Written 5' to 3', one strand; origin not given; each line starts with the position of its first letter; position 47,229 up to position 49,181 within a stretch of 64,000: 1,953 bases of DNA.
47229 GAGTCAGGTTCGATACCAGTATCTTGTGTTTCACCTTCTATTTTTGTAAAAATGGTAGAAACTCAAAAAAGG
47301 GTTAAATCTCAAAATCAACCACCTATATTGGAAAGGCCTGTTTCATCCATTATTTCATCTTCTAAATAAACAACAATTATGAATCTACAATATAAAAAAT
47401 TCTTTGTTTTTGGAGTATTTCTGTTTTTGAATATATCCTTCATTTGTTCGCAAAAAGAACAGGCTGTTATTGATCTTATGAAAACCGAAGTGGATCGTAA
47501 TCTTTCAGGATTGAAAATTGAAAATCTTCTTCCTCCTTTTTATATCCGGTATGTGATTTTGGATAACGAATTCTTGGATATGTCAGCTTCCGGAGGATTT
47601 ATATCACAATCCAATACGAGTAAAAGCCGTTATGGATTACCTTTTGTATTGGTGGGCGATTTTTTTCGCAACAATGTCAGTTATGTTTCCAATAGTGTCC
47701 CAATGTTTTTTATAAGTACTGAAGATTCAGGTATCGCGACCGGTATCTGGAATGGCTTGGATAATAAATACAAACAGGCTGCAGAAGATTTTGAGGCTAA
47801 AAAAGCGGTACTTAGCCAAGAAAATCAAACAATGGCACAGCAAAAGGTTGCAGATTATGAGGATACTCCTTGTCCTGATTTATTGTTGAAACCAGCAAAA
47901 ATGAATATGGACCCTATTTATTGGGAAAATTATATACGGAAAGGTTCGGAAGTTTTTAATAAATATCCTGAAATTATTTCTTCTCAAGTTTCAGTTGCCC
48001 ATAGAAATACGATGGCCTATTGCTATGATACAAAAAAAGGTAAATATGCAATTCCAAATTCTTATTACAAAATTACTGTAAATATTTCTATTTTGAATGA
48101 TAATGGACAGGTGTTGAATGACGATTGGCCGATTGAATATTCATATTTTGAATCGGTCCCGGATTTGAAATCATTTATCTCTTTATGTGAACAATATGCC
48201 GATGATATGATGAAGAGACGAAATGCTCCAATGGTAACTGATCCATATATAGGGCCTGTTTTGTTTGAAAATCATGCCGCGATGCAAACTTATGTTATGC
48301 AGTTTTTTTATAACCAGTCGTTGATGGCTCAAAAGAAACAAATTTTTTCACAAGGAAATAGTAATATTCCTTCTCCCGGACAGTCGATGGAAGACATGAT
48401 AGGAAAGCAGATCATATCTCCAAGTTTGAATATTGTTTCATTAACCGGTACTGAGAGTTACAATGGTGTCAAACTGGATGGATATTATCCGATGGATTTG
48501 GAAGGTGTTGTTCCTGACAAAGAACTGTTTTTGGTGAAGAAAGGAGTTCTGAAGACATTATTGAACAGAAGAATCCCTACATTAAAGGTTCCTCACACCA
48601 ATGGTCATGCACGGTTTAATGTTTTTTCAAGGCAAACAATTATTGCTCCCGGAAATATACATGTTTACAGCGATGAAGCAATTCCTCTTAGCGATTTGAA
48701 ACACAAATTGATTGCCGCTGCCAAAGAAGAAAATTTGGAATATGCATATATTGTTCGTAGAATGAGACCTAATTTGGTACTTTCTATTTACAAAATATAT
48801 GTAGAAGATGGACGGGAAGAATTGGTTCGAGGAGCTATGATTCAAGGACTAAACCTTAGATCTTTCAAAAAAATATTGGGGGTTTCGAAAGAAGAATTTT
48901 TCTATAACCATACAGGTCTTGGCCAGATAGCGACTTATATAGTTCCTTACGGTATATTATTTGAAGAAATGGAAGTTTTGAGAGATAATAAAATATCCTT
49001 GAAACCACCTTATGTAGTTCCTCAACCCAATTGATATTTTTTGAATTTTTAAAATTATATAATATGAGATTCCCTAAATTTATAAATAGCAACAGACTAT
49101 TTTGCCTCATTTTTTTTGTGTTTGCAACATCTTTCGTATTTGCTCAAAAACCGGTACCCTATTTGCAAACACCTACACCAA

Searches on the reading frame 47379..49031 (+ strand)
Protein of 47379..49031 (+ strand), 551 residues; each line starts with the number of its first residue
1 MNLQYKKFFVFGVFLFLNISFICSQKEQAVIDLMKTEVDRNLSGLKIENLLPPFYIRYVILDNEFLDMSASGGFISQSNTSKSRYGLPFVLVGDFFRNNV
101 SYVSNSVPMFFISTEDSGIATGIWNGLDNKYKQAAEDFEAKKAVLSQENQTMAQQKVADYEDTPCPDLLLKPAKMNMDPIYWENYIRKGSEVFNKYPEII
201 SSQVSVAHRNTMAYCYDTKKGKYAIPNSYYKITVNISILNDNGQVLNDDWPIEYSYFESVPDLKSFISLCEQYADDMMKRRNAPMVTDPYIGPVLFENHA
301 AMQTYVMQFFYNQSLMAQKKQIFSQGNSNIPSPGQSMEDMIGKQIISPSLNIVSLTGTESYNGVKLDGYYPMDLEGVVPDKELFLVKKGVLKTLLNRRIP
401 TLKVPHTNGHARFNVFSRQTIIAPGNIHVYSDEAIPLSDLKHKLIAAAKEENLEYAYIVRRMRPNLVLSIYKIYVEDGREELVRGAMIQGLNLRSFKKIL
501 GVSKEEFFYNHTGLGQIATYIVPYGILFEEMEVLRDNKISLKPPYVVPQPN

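Call 7: search_protein_families(library=pfam, proteins=[window:47379-49031:+], max_evalue=0.00001)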
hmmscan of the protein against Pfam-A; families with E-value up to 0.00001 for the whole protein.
window:47379-49031:+ (551 aa): 1 family
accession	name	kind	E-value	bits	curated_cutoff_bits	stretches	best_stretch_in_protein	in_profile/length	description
PF19289.4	PmbA_TldD_3rd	-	1.1e-11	44.8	22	1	319-533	26-218/220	PmbA/TldA metallopeptidase C-terminal domain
